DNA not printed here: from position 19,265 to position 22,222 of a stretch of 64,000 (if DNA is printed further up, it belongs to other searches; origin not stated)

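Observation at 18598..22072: Single-polypeptide decarboxylase-agmatine deiminase fusion coupled to aguB: a two-gene arginine-to-putrescine route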

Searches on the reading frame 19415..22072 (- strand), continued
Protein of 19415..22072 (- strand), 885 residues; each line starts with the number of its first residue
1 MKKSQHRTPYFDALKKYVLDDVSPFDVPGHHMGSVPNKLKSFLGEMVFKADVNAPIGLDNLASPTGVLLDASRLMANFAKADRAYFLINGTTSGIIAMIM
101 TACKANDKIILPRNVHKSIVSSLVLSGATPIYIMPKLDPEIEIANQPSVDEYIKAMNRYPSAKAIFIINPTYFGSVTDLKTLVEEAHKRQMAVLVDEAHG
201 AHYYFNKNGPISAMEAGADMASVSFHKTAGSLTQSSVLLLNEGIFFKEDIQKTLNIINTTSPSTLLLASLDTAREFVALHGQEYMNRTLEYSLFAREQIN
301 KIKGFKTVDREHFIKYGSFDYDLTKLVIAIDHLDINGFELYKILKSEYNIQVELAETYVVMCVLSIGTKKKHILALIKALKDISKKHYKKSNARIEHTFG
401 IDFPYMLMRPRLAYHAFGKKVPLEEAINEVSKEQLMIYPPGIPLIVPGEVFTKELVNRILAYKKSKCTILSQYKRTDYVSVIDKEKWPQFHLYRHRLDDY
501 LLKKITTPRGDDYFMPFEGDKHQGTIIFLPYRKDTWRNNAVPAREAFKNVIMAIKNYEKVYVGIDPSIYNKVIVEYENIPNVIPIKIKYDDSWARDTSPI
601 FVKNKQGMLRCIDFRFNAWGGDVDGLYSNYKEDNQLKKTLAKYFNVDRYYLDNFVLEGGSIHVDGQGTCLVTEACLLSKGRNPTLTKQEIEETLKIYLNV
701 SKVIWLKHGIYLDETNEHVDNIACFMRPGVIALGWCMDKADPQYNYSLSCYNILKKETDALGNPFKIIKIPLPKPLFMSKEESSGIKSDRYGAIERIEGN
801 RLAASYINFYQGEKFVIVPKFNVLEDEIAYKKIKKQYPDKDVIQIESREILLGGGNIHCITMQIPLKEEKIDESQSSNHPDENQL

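Call 56: predict_structure(alignment_id=A1)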
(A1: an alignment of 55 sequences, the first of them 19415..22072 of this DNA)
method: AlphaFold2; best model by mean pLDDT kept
length: 885 residues; sequences in the alignment: 55
mean_pLDDT: 83.7   pTM: 0.60
mean pLDDT of the five models: 83.7, 82.8, 79.1, 79.0, 78.0
residues with pLDDT >= 90: 393; 70-90: 354; 50-70: 111; < 50: 27
segments of 3 or more residues with pLDDT < 50: 619-622, 870-885
pLDDT, mean of each block of 10 residues (from residue 1): 57 67 66 60 57 54 77 89 85 91 91 86 92 83 84 81 89 80 95 88 82 94 71 74 92 79 70 80 89 96 93 84 90 91 91 82 85 95 96 76 78 92 93 85 88 87 82 87 89 76 61 88 95 87 95 97 96 94 95 91 88 71 55 85 88 80 93 83 74 85 89 78 94 94 94 93 92 91 76 73 92 96 94 95 95 90 81 31 29
secondary structure, 60 per line:
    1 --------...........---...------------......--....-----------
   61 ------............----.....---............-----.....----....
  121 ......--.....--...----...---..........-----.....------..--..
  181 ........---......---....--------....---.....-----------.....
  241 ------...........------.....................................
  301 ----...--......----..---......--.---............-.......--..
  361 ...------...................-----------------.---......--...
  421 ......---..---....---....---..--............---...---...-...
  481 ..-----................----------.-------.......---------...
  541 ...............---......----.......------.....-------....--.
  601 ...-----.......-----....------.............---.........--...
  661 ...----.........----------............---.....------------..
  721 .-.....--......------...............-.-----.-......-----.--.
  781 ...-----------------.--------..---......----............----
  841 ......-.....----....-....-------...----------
elements in order (helices of 4 or more, strands of 3 or more residues): H9-19 E23-25 H38-43 H46-49 H67-78 E83-87 H91-102 E108-112 H117-126 E129-133 E136-138 E143-145 H149-158 E164-168 H179-188 E192-197 H201-204 H213-216 E220-224 E236-240 H247-257 H264-300 E305-307 H310-315 E325-330 H337-348 E350-356 E359-363 H370-387 H410-415 E418-422 H423-426 E435-438 E442-445 H453-464 E468-470 E478-482 H488-503 E522-528 H538-555 E559-564 H569-575 E582-586 H594-597 E600-603 E609-615 H621-624 H631-643 E647-655 E661-663 E668-672 H673-676 H687-698 E702-706 E723-727 E730-735 H742-756 E766-771 H780-783 E815-820 H825-836 E841-846 H848-852 H857-860 E862-865
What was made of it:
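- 20543..20611 (-): Residues 488-510: fusion-specific connector. AF2 predicts a helix at 488-503. W487, P508 and D511 at its borders are invariant even in the dead-AIH lineage. Helix in call 56.
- pTM of 0.60 means the relative placement of the two modules is not predicted with confidence (call 56), so nothing supports a tunnel or facing active sites.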

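Call 60: find_encoding_contigs(protein=P0126, flank=7000, max_places=3)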
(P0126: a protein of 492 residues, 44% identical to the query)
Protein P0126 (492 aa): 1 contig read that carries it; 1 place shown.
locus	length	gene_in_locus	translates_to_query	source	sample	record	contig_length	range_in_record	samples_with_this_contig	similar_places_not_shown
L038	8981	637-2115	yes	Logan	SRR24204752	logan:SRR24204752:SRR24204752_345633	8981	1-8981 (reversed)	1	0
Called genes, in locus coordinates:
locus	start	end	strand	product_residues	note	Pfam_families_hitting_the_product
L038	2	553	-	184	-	?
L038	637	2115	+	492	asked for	PF01276:OKR_DC_1, PF00266:Aminotran_5 (weak), PF01041:DegT_DnrJ_EryC1, PF03711:OKR_DC_1_C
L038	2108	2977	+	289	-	PF00491:Arginase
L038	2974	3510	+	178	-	PF00625:Guanylate_kin, PF13238:AAA_18 (weak)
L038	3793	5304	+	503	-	PF08757:CotH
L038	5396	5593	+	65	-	PF00313:CSD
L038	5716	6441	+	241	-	PF02661:Fic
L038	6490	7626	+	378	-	PF01306:LacY_symp, PF07690:MFS_1, PF12832:MFS_1_like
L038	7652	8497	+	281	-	PF13509:S1_2, PF21191:CvfB_1st, PF21543:CvfB_2nd (weak), PF17783:WHD_CvfB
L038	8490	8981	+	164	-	?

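Call 61: find_encoding_contigs(protein=P0127, flank=7000, max_places=3)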
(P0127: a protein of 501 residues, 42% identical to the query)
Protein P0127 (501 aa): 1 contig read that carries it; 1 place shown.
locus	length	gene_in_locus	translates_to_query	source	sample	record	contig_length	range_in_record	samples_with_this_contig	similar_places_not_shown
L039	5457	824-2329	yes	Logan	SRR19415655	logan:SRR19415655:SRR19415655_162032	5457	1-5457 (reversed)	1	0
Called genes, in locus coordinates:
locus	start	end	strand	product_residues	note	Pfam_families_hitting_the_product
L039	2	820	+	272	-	?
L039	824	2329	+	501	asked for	PF01276:OKR_DC_1, PF00266:Aminotran_5 (weak), PF05889:SepSecS, PF00155:Aminotran_1_2, PF01041:DegT_DnrJ_EryC1, PF03711:OKR_DC_1_C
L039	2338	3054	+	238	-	PF00205:TPP_enzyme_M (faint), PF02146:SIR2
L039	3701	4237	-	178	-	-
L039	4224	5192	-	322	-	-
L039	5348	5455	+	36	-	?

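Call 62: fold_search(model_id=the predicted structure, library=pdb)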
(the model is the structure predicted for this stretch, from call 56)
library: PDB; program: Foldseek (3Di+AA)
matches with E <= 10: 1938; with E <= 0.001: 1660
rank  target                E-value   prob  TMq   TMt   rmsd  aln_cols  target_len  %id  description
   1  3h7c                  1.1e-43  1.00  0.40  0.95   1.5       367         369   43  Crystal Structure of Arabidopsis thaliana Agmatine Deiminase from Cell Free Expression (released 2009-05-26)
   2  1vkp_A                5.3e-43  1.00  0.40  0.95   1.5       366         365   43  X-RAY STRUCTURE OF GENE PRODUCT FROM ARABIDOPSIS THALIANA AT5G08170, AGMATINE IMINOHYDROLASE (released 2004-08-17)
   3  1vkp_B                5.3e-43  1.00  0.40  0.95   1.7       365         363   44  X-RAY STRUCTURE OF GENE PRODUCT FROM ARABIDOPSIS THALIANA AT5G08170, AGMATINE IMINOHYDROLASE (released 2004-08-17)
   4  2jer_E                1.1e-42  1.00  0.40  0.94   1.8       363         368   39  Agmatine deiminase of Enterococcus faecalis catalyzing its reaction. (released 2007-01-30)
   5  3h7k                  1.2e-42  1.00  0.40  0.95   1.4       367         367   43  Crystal Structure of Arabidopsis thaliana Agmatine Deiminase Complexed with a Covalently Bound Reaction Intermediate (released 2009-05-26)
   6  2jer_H                1.8e-42  1.00  0.40  0.94   1.7       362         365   40  Agmatine deiminase of Enterococcus faecalis catalyzing its reaction. (released 2007-01-30)
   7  2jer_C                5.6e-42  1.00  0.39  0.93   1.8       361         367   39  Agmatine deiminase of Enterococcus faecalis catalyzing its reaction. (released 2007-01-30)
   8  2jer_D                1.3e-41  1.00  0.39  0.92   1.7       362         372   40  Agmatine deiminase of Enterococcus faecalis catalyzing its reaction. (released 2007-01-30)
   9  6nic_A                1.8e-41  1.00  0.39  0.95   1.4       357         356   44  Crystal Structure of Medicago truncatula Agmatine Iminohydrolase (Deiminase) in Complex with 6-aminohexanamide (released 2019-03-20)
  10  2jer_A                2.2e-41  1.00  0.39  0.94   1.7       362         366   40  Agmatine deiminase of Enterococcus faecalis catalyzing its reaction. (released 2007-01-30)
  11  2jer_B                2.2e-41  1.00  0.39  0.94   1.6       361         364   40  Agmatine deiminase of Enterococcus faecalis catalyzing its reaction. (released 2007-01-30)
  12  6nic_C                2.6e-41  1.00  0.39  0.95   1.6       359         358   44  Crystal Structure of Medicago truncatula Agmatine Iminohydrolase (Deiminase) in Complex with 6-aminohexanamide (released 2019-03-20)
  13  2ewo_H                2.9e-41  1.00  0.40  0.93   1.8       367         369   41  X-ray structure of putative agmatine deiminase Q8DW17, Northeast Structural Genomics target SmR6. (released 2005-12-06)
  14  6nic_D                9.5e-41  1.00  0.39  0.94   1.6       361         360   43  Crystal Structure of Medicago truncatula Agmatine Iminohydrolase (Deiminase) in Complex with 6-aminohexanamide (released 2019-03-20)
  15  2ewo_A                7.5e-40  1.00  0.39  0.93   2.3       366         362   41  X-ray structure of putative agmatine deiminase Q8DW17, Northeast Structural Genomics target SmR6. (released 2005-12-06)
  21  2x3l_A                1.6e-28  1.00  0.39  0.78   5.8       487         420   23  Crystal Structure of the Orn_Lys_Arg decarboxylase family protein SAR0482 from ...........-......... Staphylococcus au (released 2010-07-21)
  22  2x3l_B                3.1e-28  1.00  0.40  0.80   5.4       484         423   24  Crystal Structure of the Orn_Lys_Arg decarboxylase family protein SAR0482 from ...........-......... Staphylococcus au (released 2010-07-21)
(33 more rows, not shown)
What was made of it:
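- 20612..22072 (-): Residues 1-487: short ('ancestral') AAT-fold Orn/Lys/Arg decarboxylase module with no N-terminal REC/wing domain; putative arginine decarboxylase. Foldseek TM 0.78-0.80 to 2x3l (call 62).
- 19478..20542 (-): Residues 511-865: agmatine deiminase (AguA/AIH) module. Foldseek TM 0.95, rmsd 1.5 Å to 3h7c (call 62).
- On Agmatine deiminase AguA/AIH (NCBIfam TIGR03380, EC 3.5.3.12): The AF2 model superposes on 3h7c and 1vkp with TM 0.95 and rmsd 1.5 Å (calls 56, 62).
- The decarboxylase module superposes on 2x3l with TM about 0.8 (calls 56, 62).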

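Call 63: list_cluster_members(proteins=[window:19415-22072:-, window:53848-55839:-, window:58530-59891:-, P0001, P0002, P0272, P0273, P0194, P0126, P0237])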
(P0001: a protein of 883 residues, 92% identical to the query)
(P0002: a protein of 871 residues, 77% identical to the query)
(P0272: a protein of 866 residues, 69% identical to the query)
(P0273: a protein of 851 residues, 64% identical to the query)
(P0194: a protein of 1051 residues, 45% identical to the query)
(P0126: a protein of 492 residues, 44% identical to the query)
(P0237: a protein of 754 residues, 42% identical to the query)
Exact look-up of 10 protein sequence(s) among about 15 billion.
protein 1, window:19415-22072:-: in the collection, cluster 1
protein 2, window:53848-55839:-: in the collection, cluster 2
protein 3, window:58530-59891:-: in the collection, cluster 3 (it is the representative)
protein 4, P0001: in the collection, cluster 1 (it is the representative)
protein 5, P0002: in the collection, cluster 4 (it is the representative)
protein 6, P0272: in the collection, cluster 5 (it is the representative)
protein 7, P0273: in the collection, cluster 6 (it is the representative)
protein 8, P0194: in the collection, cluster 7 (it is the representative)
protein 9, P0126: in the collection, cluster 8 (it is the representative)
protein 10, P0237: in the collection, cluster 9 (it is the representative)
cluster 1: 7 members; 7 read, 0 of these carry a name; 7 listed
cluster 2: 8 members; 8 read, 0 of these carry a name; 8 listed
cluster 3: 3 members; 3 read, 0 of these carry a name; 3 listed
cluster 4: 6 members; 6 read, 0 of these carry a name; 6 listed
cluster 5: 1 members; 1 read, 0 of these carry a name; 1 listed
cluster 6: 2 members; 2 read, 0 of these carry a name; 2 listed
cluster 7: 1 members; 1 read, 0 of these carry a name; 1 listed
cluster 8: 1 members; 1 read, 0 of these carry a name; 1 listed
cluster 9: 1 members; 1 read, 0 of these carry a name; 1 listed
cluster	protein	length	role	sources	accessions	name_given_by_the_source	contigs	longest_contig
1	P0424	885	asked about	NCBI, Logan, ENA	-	-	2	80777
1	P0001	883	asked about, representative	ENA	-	-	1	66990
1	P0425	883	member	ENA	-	-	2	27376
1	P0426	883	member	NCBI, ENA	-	-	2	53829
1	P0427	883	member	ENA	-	-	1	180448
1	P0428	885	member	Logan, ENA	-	-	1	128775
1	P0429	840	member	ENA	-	-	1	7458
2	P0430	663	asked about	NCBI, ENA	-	-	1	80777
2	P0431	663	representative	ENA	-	-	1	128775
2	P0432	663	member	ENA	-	-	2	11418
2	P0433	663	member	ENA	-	-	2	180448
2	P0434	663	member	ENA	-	-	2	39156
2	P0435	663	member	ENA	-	-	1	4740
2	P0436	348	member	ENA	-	-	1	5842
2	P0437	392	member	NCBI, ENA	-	-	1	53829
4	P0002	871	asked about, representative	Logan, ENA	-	-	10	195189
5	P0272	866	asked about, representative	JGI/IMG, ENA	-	-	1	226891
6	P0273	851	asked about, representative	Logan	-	-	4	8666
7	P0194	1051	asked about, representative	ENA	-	-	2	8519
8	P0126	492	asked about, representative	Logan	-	-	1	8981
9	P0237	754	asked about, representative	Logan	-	-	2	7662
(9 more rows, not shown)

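Call 69: find_encoding_contigs(protein=window:19415-22072:-, flank=3000, max_places=6)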
Protein window:19415-22072:- (885 aa): 4 contigs read that carry it; 3 places shown.
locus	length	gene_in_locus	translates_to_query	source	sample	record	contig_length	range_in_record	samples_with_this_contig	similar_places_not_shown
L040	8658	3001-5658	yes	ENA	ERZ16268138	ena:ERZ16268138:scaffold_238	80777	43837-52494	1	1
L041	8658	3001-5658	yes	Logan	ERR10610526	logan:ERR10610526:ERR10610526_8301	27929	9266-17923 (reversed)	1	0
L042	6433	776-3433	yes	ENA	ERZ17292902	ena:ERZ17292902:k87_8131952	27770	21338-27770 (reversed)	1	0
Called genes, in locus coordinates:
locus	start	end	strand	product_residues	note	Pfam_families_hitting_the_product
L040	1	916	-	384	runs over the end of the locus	PF12725:DUF3810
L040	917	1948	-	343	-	PF01073:3Beta_HSD, PF01370:Epimerase, PF02719:Polysacc_synt_2, PF04321:RmlD_sub_bind, PF07993:NAD_binding_4, PF08659:KR, PF13460:NAD_binding_10, PF16363:GDP_Man_Dehyd, +2 more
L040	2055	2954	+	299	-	PF20434:BD-FAE, PF07859:Abhydrolase_3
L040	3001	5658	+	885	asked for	PF01276:OKR_DC_1, PF00155:Aminotran_1_2, PF00266:Aminotran_5 (weak), PF01041:DegT_DnrJ_EryC1, PF03711:OKR_DC_1_C, PF04371:PAD_porph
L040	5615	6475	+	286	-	PF00795:CN_hydrolase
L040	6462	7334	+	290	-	PF01734:Patatin, PF19890:DUF6363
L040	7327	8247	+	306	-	PF00849:PseudoU_synth_2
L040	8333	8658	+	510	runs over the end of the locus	PF07556:DUF1538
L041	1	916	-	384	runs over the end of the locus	PF12725:DUF3810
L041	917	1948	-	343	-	PF01073:3Beta_HSD, PF01370:Epimerase, PF02719:Polysacc_synt_2, PF04321:RmlD_sub_bind, PF07993:NAD_binding_4, PF08659:KR, PF13460:NAD_binding_10, PF16363:GDP_Man_Dehyd, +2 more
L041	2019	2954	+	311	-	PF20434:BD-FAE, PF07859:Abhydrolase_3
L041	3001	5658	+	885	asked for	PF01276:OKR_DC_1, PF00155:Aminotran_1_2, PF00266:Aminotran_5 (weak), PF01041:DegT_DnrJ_EryC1, PF03711:OKR_DC_1_C, PF04371:PAD_porph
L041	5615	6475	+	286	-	PF00795:CN_hydrolase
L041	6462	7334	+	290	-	PF01734:Patatin, PF19890:DUF6363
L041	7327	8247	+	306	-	PF00849:PseudoU_synth_2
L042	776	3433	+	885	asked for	PF01276:OKR_DC_1, PF00155:Aminotran_1_2, PF00266:Aminotran_5 (weak), PF01041:DegT_DnrJ_EryC1, PF03711:OKR_DC_1_C, PF04371:PAD_porph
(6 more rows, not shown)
